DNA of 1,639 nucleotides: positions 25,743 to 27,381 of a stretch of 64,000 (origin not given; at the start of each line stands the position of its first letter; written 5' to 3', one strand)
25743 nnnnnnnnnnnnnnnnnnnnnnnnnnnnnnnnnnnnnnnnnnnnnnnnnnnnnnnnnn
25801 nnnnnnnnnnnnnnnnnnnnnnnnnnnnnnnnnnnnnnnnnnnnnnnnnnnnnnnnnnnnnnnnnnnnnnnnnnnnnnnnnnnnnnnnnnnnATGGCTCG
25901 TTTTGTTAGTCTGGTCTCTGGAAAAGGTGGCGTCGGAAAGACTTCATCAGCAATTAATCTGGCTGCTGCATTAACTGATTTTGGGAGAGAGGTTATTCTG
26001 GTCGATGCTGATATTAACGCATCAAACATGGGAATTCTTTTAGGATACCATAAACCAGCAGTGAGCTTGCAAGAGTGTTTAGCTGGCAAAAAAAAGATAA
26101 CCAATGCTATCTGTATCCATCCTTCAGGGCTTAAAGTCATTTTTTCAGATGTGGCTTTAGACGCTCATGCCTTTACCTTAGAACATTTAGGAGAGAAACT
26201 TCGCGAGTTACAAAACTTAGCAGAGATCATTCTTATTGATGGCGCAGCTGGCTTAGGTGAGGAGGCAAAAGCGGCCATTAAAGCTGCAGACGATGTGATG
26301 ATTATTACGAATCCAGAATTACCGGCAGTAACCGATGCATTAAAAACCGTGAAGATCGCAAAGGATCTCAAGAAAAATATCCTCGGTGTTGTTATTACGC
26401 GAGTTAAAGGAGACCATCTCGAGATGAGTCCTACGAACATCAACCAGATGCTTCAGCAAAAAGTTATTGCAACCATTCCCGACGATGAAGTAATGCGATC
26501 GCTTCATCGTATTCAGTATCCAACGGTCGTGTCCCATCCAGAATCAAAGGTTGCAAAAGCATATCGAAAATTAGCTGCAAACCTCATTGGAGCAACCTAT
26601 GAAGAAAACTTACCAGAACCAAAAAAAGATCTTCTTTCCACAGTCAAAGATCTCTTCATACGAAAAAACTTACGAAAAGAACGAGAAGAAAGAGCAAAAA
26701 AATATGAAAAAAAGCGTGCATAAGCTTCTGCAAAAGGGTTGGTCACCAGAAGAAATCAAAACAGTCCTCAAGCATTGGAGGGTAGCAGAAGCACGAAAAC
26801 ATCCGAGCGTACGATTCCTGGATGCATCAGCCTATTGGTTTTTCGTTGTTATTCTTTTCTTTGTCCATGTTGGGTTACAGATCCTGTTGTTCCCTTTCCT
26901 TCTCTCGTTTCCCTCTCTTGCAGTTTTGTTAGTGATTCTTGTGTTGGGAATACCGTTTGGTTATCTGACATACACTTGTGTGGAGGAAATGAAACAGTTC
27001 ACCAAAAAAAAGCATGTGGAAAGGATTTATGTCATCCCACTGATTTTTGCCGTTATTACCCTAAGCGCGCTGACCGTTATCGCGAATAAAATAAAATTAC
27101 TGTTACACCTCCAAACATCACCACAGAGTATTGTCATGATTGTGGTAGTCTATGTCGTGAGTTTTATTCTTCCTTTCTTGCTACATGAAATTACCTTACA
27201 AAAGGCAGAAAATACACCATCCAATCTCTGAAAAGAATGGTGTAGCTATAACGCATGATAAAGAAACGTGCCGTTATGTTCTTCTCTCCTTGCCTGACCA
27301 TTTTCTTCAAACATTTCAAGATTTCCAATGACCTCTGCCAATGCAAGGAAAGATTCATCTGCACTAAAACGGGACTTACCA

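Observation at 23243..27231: Seven-gene operon of uncharacterised helical proteins around a MinD/ParA ATPase: candidate novel positioning/division or membrane-remodelling module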

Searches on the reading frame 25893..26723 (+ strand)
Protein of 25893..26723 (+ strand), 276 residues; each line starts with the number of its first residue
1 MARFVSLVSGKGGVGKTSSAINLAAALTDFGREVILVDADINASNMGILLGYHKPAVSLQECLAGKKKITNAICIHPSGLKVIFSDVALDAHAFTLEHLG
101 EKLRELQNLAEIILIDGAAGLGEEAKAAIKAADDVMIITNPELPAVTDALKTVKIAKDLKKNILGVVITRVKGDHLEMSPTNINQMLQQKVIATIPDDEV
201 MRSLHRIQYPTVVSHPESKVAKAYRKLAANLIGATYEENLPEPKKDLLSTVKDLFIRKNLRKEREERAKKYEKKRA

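Call 3: search_protein_families(library=pfam, proteins=[window:25893-26723:+], max_evalue=1)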
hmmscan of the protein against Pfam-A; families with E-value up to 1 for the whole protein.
window:25893-26723:+ (276 aa): 15 families
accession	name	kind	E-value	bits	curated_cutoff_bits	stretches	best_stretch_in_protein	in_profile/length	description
PF01656.29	CbiA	-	9.3e-20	71.3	25.4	1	6-202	2-117/125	CobQ/CobB/MinD/ParA nucleotide binding domain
PF10609.15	ParA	-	1.3e-17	64.5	27.1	1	3-231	4-245/246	NUBPL iron-transfer P-loop NTPase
PF13614.12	AAA_31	-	4.3e-17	63.1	27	1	3-160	2-168/177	AAA domain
PF00142.24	Fer4_NifH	-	1.2e-11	45.1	25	2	130-243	139-255/271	4Fe-4S iron sulfur cluster binding proteins, NifH/frxC family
PF13500.12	AAA_26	-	7.8e-06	26.3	27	1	101-199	89-192/198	AAA domain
PF02374.21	ArsA_ATPase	-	9.9e-06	25.4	24.3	1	7-40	5-38/305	Anion-transporting ATPase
PF06564.18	CBP_BcsQ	-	1.7e-05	24.9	21.3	1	8-145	7-151/234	Cellulose biosynthesis protein BcsQ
PF09140.17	MipZ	-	0.00016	21.6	20.7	1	5-137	3-127/262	ATPase MipZ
PF07015.17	VirC1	-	0.00028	20.7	24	1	4-42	3-41/231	VirC1 protein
PF00448.28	SRP54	-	0.0024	18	22.7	1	5-41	3-39/196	SRP54-type protein, GTPase domain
PF13481.12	AAA_25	-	0.0056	16.8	27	1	3-32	33-61/195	AAA domain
PF16575.11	CLP1_P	-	0.0074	16.6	26.6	1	10-48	1-39/188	mRNA cleavage and polyadenylation factor CLP1 P-loop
PF13401.12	AAA_22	-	0.023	15.5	27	1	7-125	9-100/130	AAA domain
PF20720.3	nSTAND3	-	0.064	13.4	27.2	1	7-41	21-54/155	Novel STAND NTPase 3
PF25199.1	nSTAND_NTPase5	-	0.17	12.1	34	0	5-43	43-82/145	Novel STAND NTPase 5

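Call 4: search_protein_families(library=ncbifam, proteins=[window:25893-26723:+], max_evalue=1)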
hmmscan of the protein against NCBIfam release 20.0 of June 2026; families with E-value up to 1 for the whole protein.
window:25893-26723:+ (276 aa): 37 families (the best 25 are shown)
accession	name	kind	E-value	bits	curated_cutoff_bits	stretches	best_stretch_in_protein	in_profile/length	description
TIGR01969.1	minD_arch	subfamily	1.3e-64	217.8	201.75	1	4-242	2-241/251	cell division ATPase MinD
TIGR01968.1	minD_bact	equivalog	6.3e-33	114.2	212.9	1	3-255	2-261/261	septum site-determining protein MinD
NF008079.0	PRK10818.1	equivalog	1.6e-19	70.3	508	1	1-237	1-252/270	septum site-determining protein MinD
NF041546.1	ParA_partition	equivalog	2.1e-17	63.3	180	2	5-44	2-41/203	ParA family partition ATPase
NF033200.1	F430_CfbC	exception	4.2e-15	55.8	402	2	130-243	137-249/260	Ni-sirohydrochlorin a,c-diamide reductive cyclase ATP-dependent reductase subunit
NF041136.1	MrpORP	equivalog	9.3e-15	54.8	450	2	5-59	8-62/365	iron-sulfur cluster carrier protein MrpORP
NF008669.0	PRK11670.1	equivalog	3.2e-13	49.3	348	2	5-53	110-158/369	iron-sulfur cluster carrier protein ApbC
NF047398.1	AAA_KGGVGR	domain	1.4e-12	48.3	90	2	3-64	3-66/190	KGGVGR-motif variant AAA ATPase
TIGR03371.1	cellulose_yhjQ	equivalog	2.2e-12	47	157.85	1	4-231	3-241/246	cellulose biosynthesis protein BcsQ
TIGR01287.1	nifH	equivalog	2.1e-11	43.7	394.35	2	131-245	140-257/275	nitrogenase iron protein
TIGR03815.1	CpaE_hom_Actino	equivalog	2.5e-11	43.3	154.45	1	3-201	112-311/340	septum site-determining protein Ssd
NF009702.0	PRK13231.1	equivalog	4e-11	42.6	427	2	130-244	137-250/264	nitrogenase reductase-like protein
TIGR01007.1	eps_fam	subfamily_domain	7.3e-11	42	108.05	1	5-174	20-193/204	polysaccharide biosynthesis tyrosine autokinase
NF009701.0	PRK13230.1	subfamily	1.3e-10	40.8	350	2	8-48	6-46/291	nitrogenase reductase-like protein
TIGR03018.1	pepcterm_TyrKin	hypoth_equivalog_domain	2.2e-07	30.5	230.65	1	8-74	41-108/207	XrtA-associated tyrosine autokinase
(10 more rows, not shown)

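Call 12: find_encoding_contigs(protein=window:25893-26723:+, flank=6000, max_places=6)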
Protein window:25893-26723:+ (276 aa): 7 contigs read that carry it; 4 places shown.
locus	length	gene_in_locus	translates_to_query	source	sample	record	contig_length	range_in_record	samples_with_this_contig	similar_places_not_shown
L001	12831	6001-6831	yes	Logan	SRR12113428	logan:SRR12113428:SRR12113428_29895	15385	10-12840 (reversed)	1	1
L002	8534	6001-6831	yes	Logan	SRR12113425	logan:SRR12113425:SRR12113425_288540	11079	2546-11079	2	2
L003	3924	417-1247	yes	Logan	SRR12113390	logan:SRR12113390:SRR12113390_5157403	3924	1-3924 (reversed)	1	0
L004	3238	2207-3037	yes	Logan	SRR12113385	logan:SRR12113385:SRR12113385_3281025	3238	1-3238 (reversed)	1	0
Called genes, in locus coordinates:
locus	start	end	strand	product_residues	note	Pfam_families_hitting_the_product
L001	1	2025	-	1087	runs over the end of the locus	PF25596:CPSase_L_D1, PF07478:Dala_Dala_lig_C, PF02222:ATP-grasp, PF02786:CPSase_L_D2, PF02787:CPSase_L_D3, PF25596:CPSase_L_D1, PF02222:ATP-grasp, PF02786:CPSase_L_D2, +4 more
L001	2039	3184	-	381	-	PF00988:CPSase_sm_chain, PF00117:GATase, PF07722:Peptidase_C26 (weak)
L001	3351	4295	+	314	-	-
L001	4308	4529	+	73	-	-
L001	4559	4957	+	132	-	-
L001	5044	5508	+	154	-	-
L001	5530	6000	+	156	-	-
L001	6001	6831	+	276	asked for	PF01656:CbiA, PF02374:ArsA_ATPase (weak), PF06564:CBP_BcsQ (faint), PF10609:ParA, PF13500:AAA_26 (faint), PF13614:AAA_31, PF00142:Fer4_NifH (weak)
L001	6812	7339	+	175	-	-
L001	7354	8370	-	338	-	PF00753:Lactamase_B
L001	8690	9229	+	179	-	-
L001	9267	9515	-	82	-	PF05016:ParE_toxin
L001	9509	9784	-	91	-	PF04014:MazE_antitoxin (weak)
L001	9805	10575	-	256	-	PF13482:RNase_H_2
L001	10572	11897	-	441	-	PF02272:DHHA1 (weak)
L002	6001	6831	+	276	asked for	PF01656:CbiA, PF02374:ArsA_ATPase (weak), PF06564:CBP_BcsQ (faint), PF10609:ParA, PF13500:AAA_26 (faint), PF13614:AAA_31, PF00142:Fer4_NifH (weak)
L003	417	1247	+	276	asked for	PF01656:CbiA, PF02374:ArsA_ATPase (weak), PF06564:CBP_BcsQ (faint), PF10609:ParA, PF13500:AAA_26 (faint), PF13614:AAA_31, PF00142:Fer4_NifH (weak)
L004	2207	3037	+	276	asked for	PF01656:CbiA, PF02374:ArsA_ATPase (weak), PF06564:CBP_BcsQ (faint), PF10609:ParA, PF13500:AAA_26 (faint), PF13614:AAA_31, PF00142:Fer4_NifH (weak)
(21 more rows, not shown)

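Call 79: search_solved_structures(query=window:25893-26723:+, max_evalue=1e-10, show_alignments=1)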
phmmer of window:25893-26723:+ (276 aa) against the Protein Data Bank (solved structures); distinct sequences matched with E-value up to 1e-10: 12.
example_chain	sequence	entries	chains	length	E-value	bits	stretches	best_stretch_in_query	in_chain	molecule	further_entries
1hyq_A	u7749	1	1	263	3.6e-43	150.9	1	1-244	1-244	CELL DIVISION INHIBITOR (MIND-1)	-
1g3q_A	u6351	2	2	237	7.7e-35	123.6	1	1-230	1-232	CELL DIVISION INHIBITOR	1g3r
1ion_A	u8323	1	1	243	6.2e-33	117.4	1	1-230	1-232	PROBABLE CELL DIVISION INHIBITOR MIND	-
5j1j_A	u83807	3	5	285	4.3e-25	91.7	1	4-229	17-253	Site-determining protein | Transcriptional antiactivator FleN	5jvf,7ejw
8pb9_A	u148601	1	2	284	5.6e-24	88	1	4-229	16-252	Antiactivator FleN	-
8p53_A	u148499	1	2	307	7.3e-24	87.7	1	4-229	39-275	Antiactivator FleN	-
4v03_A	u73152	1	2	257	2e-22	82.9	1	1-212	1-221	SITE-DETERMINING PROTEIN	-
4v02_A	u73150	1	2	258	2.8e-21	79.2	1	1-212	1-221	SITE-DETERMINING PROTEIN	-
4rz2_A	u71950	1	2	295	4.7e-18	68.7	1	3-231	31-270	Site-determining protein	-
4rz3_A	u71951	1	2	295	6.1e-17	65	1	3-231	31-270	Site-determining protein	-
6riq_C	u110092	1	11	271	8.5e-17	64.5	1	1-236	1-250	Site-determining protein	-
3q9l_A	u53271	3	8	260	1.5e-16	63.7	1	1-234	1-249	Septum site-determining protein minD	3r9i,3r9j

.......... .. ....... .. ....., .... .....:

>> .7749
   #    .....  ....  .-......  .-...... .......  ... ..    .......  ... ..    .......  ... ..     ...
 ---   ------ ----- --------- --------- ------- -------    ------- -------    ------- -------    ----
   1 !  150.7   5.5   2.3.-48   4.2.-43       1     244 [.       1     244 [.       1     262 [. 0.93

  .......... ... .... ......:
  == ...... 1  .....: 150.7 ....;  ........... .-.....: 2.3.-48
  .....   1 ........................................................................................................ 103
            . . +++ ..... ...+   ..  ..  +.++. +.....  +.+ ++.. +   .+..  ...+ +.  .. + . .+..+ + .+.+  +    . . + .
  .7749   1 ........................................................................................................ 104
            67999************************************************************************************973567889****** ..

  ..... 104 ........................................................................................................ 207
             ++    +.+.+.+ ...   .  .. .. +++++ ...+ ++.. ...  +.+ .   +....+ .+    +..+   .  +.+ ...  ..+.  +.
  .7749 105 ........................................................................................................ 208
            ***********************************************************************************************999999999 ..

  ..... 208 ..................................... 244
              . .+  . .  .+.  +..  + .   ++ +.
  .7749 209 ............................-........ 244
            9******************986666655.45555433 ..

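Call 86: search_protein_families(library=padloc, proteins=[window:25893-26723:+], max_evalue=0.01)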
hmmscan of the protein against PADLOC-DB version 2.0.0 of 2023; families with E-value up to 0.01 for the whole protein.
window:25893-26723:+ (276 aa): 2 families
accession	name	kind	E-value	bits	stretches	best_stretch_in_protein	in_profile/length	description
PDLC04560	PDC-M28B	-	1e-07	29.7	1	2-52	14-64/327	-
PDLC04559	PDC-M28B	-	4.1e-07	27.4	1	6-47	132-173/438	-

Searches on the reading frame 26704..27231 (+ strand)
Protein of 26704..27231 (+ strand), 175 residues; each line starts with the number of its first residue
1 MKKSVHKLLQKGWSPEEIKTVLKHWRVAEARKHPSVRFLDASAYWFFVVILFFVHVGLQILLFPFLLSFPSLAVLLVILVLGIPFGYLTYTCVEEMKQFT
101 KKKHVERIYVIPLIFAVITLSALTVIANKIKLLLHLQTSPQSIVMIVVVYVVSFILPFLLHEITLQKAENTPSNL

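Call 3: search_protein_families(library=pfam, proteins=[window:26704-27231:+], max_evalue=1)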
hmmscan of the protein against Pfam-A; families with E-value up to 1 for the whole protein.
window:26704-27231:+ (175 aa): 5 families
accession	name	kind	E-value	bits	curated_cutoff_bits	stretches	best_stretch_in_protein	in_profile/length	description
PF00999.27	Na_H_Exchanger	-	0.00034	20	26.2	1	44-160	258-373/375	Sodium/hydrogen exchanger, transmembrane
PF04123.18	DUF373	-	0.0074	16.2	28.3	1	51-162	156-273/335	Domain of unknown function (DUF373)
PF00122.25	E1-E2_ATPase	-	0.024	14.6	28.1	1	16-86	92-162/181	E1-E2 ATPase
PF20563.3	DUF6773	-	0.034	14.4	27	1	44-159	21-137/163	Family of unknown function (DUF6773)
PF21982.2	RecX_HTH1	-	0.15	12.5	26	1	7-23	22-38/40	RecX, first three-helix domain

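Call 4: search_protein_families(library=ncbifam, proteins=[window:26704-27231:+], max_evalue=1)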
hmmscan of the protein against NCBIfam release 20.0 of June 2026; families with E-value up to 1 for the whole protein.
window:26704-27231:+ (175 aa): 1 family
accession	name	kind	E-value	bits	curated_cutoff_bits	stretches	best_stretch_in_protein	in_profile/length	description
TIGR01525.1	ATPase-IB_hvy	subfamily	0.12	11.1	346.25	1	17-84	144-211/560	heavy metal translocating P-type ATPase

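Call 86: search_protein_families(library=padloc, proteins=[window:26704-27231:+], max_evalue=0.01)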
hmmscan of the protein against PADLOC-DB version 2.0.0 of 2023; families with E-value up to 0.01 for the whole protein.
window:26704-27231:+ (175 aa): 0 families

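Call 87: search_protein_families(library=phrogs, proteins=[window:26704-27231:+], max_evalue=0.01)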
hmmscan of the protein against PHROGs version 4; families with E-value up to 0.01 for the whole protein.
window:26704-27231:+ (175 aa): 1 family
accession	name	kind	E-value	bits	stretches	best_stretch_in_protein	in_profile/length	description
phrog_4525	-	unknown function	0.0034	18.4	1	73-161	3-88/206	-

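Call 89: search_solved_structures(query=A6, max_evalue=10)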
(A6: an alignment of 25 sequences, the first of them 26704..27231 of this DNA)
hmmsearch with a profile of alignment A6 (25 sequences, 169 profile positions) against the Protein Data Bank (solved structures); distinct sequences matched with E-value up to 10: 0.

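Call 90: search_protein_families(library=pfam, alignment_id=A6, max_evalue=0.1)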
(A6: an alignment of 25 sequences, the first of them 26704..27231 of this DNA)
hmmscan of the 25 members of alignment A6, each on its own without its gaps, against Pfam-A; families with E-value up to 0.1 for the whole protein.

A. member 1, window:26704-27231:+ (175 aa): 4 families
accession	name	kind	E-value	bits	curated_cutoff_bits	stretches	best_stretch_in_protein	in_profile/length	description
PF00999.27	Na_H_Exchanger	-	0.00034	20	26.2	1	44-160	258-373/375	Sodium/hydrogen exchanger, transmembrane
PF04123.18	DUF373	-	0.0074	16.2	28.3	1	51-162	156-273/335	Domain of unknown function (DUF373)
PF00122.25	E1-E2_ATPase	-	0.024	14.6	28.1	1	16-86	92-162/181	E1-E2 ATPase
PF20563.3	DUF6773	-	0.034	14.4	27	1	44-159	21-137/163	Family of unknown function (DUF6773)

B. families by the number of members that match (of 25 scanned): 27 families (the first 25 are shown)
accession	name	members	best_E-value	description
PF09843.14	DUF2070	7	0.0022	Predicted membrane protein (DUF2070)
PF00122.25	E1-E2_ATPase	3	0.0011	E1-E2 ATPase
PF08570.15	DUF1761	3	0.0029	Protein of unknown function (DUF1761)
PF21982.2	RecX_HTH1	3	0.016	RecX, first three-helix domain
PF07690.21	MFS_1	2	5.8e-06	Major Facilitator Superfamily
PF03169.20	OPT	2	0.00075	OPT oligopeptide transporter protein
PF04123.18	DUF373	2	0.0074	Domain of unknown function (DUF373)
PF03134.24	TB2_DP1_HVA22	2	0.016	TB2/DP1, HVA22 family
PF00999.27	Na_H_Exchanger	1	0.00034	Sodium/hydrogen exchanger, transmembrane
PF02109.21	DAD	1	0.0027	DAD family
PF08963.15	DUF1878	1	0.0067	Protein of unknown function (DUF1878)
PF10136.14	SpecificRecomb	1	0.0087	Site-specific recombinase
PF01988.24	VIT1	1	0.0094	VIT family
PF18949.5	DUF5693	1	0.016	Family of unknown function (DUF5693)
PF10163.14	EnY2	1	0.017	Transcription factor e(y)2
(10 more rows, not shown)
